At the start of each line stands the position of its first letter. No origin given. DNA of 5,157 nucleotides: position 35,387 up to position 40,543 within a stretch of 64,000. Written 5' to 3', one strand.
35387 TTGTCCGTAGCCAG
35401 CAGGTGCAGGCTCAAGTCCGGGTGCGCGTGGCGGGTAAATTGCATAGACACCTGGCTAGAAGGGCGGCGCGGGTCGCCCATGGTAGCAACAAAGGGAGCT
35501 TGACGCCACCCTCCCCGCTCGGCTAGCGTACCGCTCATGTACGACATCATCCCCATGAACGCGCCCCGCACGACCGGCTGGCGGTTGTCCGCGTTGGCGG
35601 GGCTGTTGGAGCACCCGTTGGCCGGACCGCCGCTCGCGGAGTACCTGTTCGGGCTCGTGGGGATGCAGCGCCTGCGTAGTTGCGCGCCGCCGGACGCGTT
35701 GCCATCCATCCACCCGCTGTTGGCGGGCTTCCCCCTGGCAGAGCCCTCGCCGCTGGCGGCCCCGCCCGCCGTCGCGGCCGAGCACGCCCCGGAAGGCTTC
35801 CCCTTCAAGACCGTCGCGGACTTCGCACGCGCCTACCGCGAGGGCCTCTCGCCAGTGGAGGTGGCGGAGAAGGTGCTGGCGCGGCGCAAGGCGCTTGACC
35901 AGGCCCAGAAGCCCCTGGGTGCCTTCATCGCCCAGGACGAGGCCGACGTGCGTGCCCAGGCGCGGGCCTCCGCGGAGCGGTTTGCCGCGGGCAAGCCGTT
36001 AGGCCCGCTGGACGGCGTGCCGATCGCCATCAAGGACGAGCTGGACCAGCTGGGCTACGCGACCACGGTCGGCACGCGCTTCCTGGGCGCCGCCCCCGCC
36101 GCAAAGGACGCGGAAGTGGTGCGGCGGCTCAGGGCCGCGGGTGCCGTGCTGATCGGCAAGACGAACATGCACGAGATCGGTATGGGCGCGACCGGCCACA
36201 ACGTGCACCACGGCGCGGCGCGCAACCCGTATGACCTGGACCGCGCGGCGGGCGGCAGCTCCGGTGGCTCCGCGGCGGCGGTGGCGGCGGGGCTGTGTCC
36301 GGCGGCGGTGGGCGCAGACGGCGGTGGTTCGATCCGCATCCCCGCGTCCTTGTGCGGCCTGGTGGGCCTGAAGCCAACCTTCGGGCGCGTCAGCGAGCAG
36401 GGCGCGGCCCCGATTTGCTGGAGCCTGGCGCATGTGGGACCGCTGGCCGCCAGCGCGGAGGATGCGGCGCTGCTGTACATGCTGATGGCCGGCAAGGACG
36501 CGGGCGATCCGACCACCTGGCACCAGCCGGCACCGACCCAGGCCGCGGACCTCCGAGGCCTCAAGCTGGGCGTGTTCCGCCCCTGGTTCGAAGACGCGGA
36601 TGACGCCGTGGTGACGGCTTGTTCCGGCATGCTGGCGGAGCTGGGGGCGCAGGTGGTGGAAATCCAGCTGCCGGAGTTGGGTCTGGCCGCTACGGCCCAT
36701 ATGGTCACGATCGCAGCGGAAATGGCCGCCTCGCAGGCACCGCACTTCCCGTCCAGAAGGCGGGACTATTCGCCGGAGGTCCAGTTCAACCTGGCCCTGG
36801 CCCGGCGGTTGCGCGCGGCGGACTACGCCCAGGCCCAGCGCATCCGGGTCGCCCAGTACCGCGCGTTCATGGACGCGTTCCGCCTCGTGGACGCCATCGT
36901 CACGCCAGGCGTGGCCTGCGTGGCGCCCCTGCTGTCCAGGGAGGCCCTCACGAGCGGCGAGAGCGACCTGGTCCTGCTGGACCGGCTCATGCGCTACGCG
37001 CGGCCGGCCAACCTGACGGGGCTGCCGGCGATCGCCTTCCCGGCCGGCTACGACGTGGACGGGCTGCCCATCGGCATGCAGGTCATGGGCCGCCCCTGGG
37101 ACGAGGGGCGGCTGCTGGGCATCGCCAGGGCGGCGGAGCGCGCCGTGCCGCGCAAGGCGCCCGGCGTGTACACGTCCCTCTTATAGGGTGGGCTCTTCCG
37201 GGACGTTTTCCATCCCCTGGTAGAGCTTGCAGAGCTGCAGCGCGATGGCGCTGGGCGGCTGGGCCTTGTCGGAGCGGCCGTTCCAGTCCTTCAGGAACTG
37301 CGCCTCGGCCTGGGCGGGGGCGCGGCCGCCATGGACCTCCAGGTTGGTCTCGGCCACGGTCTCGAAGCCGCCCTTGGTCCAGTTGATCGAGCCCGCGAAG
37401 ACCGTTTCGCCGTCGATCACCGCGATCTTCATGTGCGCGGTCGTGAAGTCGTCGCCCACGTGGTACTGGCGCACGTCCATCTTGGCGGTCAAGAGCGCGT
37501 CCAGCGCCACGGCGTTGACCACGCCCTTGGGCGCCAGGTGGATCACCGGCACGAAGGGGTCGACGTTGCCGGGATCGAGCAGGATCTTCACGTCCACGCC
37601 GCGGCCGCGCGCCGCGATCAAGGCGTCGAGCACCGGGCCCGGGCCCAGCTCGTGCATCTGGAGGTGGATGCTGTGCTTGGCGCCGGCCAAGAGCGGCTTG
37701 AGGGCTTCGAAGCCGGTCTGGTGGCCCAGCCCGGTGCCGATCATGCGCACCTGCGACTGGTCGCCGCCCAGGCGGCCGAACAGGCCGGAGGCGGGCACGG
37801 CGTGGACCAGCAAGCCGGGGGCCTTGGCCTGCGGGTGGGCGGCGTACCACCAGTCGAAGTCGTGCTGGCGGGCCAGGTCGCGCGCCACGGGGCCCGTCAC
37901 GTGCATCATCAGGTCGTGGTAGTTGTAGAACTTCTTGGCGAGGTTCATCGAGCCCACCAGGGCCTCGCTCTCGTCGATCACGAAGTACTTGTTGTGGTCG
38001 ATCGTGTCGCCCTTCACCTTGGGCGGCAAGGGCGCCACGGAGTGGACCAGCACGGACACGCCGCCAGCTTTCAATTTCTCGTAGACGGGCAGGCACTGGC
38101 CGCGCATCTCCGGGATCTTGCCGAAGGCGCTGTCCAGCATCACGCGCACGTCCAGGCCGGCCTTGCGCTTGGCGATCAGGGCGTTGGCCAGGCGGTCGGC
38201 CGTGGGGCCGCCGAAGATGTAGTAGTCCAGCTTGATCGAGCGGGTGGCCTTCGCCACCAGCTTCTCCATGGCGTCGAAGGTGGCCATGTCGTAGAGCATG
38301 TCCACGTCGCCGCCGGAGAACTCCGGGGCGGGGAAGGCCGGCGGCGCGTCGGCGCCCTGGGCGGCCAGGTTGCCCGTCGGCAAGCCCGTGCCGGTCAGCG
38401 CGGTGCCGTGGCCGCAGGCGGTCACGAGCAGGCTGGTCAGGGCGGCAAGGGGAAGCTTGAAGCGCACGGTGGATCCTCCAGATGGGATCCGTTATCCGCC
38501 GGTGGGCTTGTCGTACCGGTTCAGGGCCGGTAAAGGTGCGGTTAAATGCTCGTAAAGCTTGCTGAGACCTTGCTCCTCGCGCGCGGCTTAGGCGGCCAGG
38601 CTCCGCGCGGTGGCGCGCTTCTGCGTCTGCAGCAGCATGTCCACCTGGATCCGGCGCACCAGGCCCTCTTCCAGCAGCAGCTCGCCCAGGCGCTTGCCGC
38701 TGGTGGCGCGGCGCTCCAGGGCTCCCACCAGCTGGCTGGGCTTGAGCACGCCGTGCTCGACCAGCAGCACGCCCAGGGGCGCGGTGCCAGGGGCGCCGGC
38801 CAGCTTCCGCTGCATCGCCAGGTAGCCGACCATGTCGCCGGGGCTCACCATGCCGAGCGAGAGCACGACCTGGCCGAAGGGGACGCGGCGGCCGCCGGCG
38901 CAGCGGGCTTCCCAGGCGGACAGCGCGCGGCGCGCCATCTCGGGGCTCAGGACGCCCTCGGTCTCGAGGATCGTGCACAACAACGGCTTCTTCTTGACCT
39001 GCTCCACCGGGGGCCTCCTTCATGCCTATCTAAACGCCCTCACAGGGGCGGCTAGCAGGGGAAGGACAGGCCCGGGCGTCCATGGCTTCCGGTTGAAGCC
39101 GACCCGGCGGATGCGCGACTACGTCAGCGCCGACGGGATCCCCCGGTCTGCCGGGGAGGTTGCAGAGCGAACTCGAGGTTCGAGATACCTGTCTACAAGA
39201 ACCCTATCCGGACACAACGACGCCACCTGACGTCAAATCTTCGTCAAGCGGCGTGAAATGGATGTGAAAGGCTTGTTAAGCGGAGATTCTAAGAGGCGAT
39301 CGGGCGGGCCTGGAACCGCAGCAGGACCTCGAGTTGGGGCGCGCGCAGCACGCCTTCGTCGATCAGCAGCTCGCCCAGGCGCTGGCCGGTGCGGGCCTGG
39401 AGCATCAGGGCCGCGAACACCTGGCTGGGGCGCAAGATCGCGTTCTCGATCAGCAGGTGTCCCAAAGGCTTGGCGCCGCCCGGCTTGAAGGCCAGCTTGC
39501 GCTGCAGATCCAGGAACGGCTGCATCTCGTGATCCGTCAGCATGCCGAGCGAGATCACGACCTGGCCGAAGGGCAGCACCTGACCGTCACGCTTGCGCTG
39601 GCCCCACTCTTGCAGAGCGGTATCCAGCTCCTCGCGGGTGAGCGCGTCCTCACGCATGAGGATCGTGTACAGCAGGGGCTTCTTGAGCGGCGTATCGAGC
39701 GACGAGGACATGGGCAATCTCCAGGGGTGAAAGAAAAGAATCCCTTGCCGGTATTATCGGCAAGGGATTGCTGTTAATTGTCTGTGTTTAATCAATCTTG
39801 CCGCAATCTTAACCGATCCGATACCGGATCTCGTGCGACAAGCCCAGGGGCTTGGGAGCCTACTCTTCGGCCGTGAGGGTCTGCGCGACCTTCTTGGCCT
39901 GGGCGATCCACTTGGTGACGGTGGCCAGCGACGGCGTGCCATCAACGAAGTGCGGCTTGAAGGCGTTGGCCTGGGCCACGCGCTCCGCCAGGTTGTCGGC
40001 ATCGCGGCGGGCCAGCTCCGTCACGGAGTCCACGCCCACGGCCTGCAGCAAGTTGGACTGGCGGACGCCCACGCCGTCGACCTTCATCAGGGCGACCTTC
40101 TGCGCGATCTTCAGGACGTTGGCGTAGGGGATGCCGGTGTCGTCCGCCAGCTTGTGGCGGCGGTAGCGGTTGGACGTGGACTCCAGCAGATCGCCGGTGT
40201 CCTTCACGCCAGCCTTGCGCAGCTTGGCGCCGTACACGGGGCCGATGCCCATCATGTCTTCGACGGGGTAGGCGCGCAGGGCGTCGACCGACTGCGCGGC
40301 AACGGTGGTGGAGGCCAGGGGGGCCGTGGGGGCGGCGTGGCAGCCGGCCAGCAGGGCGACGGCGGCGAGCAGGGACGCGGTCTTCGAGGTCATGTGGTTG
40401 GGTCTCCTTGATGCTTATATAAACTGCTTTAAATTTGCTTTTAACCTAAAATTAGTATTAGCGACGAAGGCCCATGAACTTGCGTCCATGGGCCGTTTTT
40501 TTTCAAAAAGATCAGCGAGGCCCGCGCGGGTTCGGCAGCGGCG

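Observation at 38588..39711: Tandem pair of stand-alone MshEN-type (T2SSE_N-like) proteins with near-consensus c-di-GMP binding motifs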

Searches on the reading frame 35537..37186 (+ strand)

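Call 3: search_protein_families(library=pfam, proteins=[window:35537-37186:+], max_evalue=1)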
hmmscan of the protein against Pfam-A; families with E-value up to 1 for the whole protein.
window:35537-37186:+ (549 aa): 2 families
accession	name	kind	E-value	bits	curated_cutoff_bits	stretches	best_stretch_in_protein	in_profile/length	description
PF01425.27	Amidase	-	1.2e-108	364.5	27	1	118-527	8-445/445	Amidase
PF08602.15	Mgr1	-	0.29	10.4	25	1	95-178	192-268/377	Mgr1-like, i-AAA protease complex subunit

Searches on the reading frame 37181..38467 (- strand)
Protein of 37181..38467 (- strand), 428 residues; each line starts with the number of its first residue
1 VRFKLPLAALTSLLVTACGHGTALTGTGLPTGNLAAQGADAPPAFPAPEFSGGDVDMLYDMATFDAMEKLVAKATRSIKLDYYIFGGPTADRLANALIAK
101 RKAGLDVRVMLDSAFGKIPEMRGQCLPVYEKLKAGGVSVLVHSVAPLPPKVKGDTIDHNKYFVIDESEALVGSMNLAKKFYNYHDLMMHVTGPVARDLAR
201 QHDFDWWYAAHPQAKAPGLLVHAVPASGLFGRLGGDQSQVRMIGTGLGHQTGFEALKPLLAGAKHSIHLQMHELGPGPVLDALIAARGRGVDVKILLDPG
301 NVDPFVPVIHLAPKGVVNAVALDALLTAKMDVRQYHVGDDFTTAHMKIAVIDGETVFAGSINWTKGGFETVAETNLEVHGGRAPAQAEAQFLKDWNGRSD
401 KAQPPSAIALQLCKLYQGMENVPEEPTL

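Call 3: search_protein_families(library=pfam, proteins=[window:37181-38467:-], max_evalue=1)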
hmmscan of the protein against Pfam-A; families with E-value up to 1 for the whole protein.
window:37181-38467:- (428 aa): 3 families
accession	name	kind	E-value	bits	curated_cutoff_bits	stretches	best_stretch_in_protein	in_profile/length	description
PF13091.12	PLDc_2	-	1.6e-37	128.8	27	2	258-395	3-132/132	PLD-like domain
PF00614.28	PLDc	-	8.5e-09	35.5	21.9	2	345-366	6-27/28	Phospholipase D Active site motif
PF07894.18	SACK1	-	0.14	12.2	21.4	0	259-364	133-239/274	Scaffolding anchor of CK1 domain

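Call 4: search_protein_families(library=ncbifam, proteins=[window:37181-38467:-], max_evalue=1)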
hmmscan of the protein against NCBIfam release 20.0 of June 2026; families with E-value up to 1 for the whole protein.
window:37181-38467:- (428 aa): 10 families
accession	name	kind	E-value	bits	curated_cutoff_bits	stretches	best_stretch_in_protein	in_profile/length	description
TIGR04265.1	bac_cardiolipin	equivalog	7.7e-22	77.9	290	1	58-381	124-437/483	cardiolipin synthase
NF038319.1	DISARM_DrmC_I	equivalog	5.4e-17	62.1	133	2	256-391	99-231/236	DISARM system phospholipase D-like protein DrmC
NF010490.0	PRK13912.1-1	equivalog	1.5e-10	41.4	211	1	258-370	37-131/159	nuclease NucT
NF010492.0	PRK13912.1-3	equivalog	2.9e-10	40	297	2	250-383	33-160/178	nuclease NucT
NF009107.0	PRK12452.1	equivalog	9.8e-10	37.8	787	2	62-210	150-302/509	cardiolipin synthase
NF010491.0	PRK13912.1-2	equivalog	1.2e-07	31.7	225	1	229-378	14-157/180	nuclease NucT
NF008427.0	PRK11263.1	equivalog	1.6e-07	30.8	281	2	64-200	21-161/409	cardiolipin synthase ClsB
NF010493.0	PRK13912.1-4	equivalog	0.006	16.6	351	1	335-370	105-140/171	nuclease NucT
NF047847.2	SS_mature_LptM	equivalog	0.12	12.5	27.7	1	1-19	1-21/31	LPS translocon maturation chaperone LptM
NF041068.1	DpdK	equivalog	0.12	11.9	100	0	322-375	95-147/167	phospholipase D-like domain-containing protein DpdK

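Call 89: search_protein_families(library=padloc, proteins=[window:37181-38467:-], max_evalue=0.001)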
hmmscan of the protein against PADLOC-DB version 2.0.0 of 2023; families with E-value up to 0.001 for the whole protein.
window:37181-38467:- (428 aa): 13 families
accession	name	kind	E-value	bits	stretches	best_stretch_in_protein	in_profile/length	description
PDLC02614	DrmC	-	7.5e-14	49.8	2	256-381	26-138/153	DrmC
PDLC02588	DrmC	-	1e-12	46.2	1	278-391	132-240/256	DrmC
PDLC02606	DrmC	-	9.9e-11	39.7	1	259-389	42-168/182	DrmC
PDLC02595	DrmC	-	9e-09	33.4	1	279-383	149-248/269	DrmC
PDLC02597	DrmC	-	1.1e-08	33.2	1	256-370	101-211/242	DrmC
PDLC02585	DrmC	-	8.7e-08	30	1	279-389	134-239/253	DrmC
PDLC02602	DrmC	-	8.1e-07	26.4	1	280-393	136-247/381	DrmC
PDLC02607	DrmC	-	1.8e-06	25.4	0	90-182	136-228/265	DrmC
PDLC03922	MkoB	-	1.3e-05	22.7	0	256-364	481-566/610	-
PDLC02616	DrmC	-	6.8e-05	20.6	0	62-129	81-152/224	DrmC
PDLC02589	DrmC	-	0.00045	17.4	0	67-114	115-160/264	DrmC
PDLC02612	DrmC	-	0.00058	17.5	0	149-178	166-195/235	DrmC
PDLC03924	MkoC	-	0.00088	15.4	0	256-365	997-1100/1136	-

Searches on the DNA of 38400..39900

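Call 49: search_rna_families(source=window, start=38400, end=39900, threshold=evalue, max_evalue=1)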
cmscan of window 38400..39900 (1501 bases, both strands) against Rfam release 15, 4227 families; matches with E-value up to 1: 1.
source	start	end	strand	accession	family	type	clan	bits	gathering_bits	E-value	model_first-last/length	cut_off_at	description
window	38543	38603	-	RF00507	Corona_FSE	Cis-reg; frameshift_element;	-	19.6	46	0.22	1-78/78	no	Coronavirus frameshifting stimulation element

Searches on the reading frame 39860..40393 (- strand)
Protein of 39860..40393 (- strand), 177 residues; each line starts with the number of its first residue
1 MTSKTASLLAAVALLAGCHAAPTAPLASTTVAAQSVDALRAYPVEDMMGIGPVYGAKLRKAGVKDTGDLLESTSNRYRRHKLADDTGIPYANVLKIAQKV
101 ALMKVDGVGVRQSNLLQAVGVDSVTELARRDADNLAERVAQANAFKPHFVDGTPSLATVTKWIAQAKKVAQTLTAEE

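Call 3: search_protein_families(library=pfam, proteins=[window:39860-40393:-], max_evalue=1)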
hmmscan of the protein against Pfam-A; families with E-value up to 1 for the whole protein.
window:39860-40393:- (177 aa): 11 families
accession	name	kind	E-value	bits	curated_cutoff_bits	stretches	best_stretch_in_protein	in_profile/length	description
PF14229.12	DUF4332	-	2e-28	99.5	23.2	1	49-168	2-121/122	Domain of unknown function (DUF4332)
PF14520.12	HHH_5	-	2.4e-06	28.3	27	2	101-137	3-39/57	Helix-hairpin-helix domain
PF11731.14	Cdd1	-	0.0003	21.4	25.5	1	100-142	6-48/86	Pathogenicity locus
PF02961.22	SAM_BAF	-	0.0069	17.3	25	1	41-70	17-46/88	Barrier to autointegration factor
PF21794.3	RAD51D_N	-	0.007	17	27.3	0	57-101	19-57/60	RAD51D, N-terminal domain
PF11798.14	IMS_HHH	-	0.0073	16.9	24.4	1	43-63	12-32/32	IMS family HHH motif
PF10391.15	DNA_pol_lambd_f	-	0.0079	16.4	29.8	0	102-136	3-37/51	Fingers domain of DNA polymerase lambda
PF21999.2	IMS_HHH_1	-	0.023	15.6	27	0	47-74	3-30/53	DNA polymerase-iota, thumb domain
PF00416.27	Ribosomal_S13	-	0.046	14.6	31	1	99-146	14-65/128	Ribosomal protein S13/S18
PF03118.21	RNA_pol_A_CTD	-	0.11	12.7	23.8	0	110-136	22-48/67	Bacterial RNA polymerase, alpha chain C terminal domain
PF22993.4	SAM_EPH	-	0.27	11.4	27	0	116-133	23-40/60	Ephrin receptor 1 SAM domain-like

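Call 4: search_protein_families(library=ncbifam, proteins=[window:39860-40393:-], max_evalue=1)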
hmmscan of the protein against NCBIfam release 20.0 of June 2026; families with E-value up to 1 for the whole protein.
window:39860-40393:- (177 aa): 16 families
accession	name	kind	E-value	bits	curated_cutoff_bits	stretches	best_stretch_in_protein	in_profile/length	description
NF002882.0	PRK03348.1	equivalog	2.3e-07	30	389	2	33-74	171-212/461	DNA polymerase IV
NF002677.0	PRK02406.1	equivalog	2.3e-06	27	256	2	31-75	168-213/357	DNA polymerase IV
NF003015.0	PRK03858.1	subfamily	6e-06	25.6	367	2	34-75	168-209/399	DNA polymerase IV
NF002848.0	PRK03103.1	subfamily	6.4e-06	24.9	381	2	27-77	166-217/410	DNA polymerase IV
NF002751.0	PRK02794.1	equivalog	4.4e-05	22.5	371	1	32-76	201-245/425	DNA polymerase IV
TIGR03491.1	TIGR03491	subfamily_domain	0.0002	20.5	97.45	1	97-148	209-260/462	TM0106 family RecB-like putative nuclease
NF002883.0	PRK03352.1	equivalog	0.00025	20.3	330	1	95-140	172-217/347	DNA polymerase IV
NF002292.0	PRK01216.1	equivalog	0.00054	19.1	339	1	93-144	171-222/351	DNA polymerase IV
NF003301.0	PRK04301.1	equivalog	0.00084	18.6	259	1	43-99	6-57/316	DNA repair and recombination protein RadA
NF009401.0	PRK12766.1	equivalog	0.0012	18.6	239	1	99-144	9-54/238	50S ribosomal protein L32e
NF008916.0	PRK12278.1-4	equivalog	0.0021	17.9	193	1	17-64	136-182/223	50S ribosomal protein L21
NF002955.0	PRK03609.1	subfamily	0.0022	17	431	0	36-79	173-216/422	translesion error-prone DNA polymerase V subunit UmuC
NF002492.0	PRK01810.1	equivalog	0.0045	15.8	399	1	37-76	179-218/412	DNA polymerase IV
NF010731.0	PRK14133.1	equivalog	0.0055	16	362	0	95-139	168-212/352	DNA polymerase IV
NF008165.0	PRK10917.1-3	equivalog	0.0088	14.6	711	1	42-116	8-83/692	ATP-dependent DNA helicase RecG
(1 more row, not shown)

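Call 89: search_protein_families(library=padloc, proteins=[window:39860-40393:-], max_evalue=0.001)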
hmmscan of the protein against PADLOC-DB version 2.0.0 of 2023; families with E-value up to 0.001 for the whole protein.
window:39860-40393:- (177 aa): 0 families
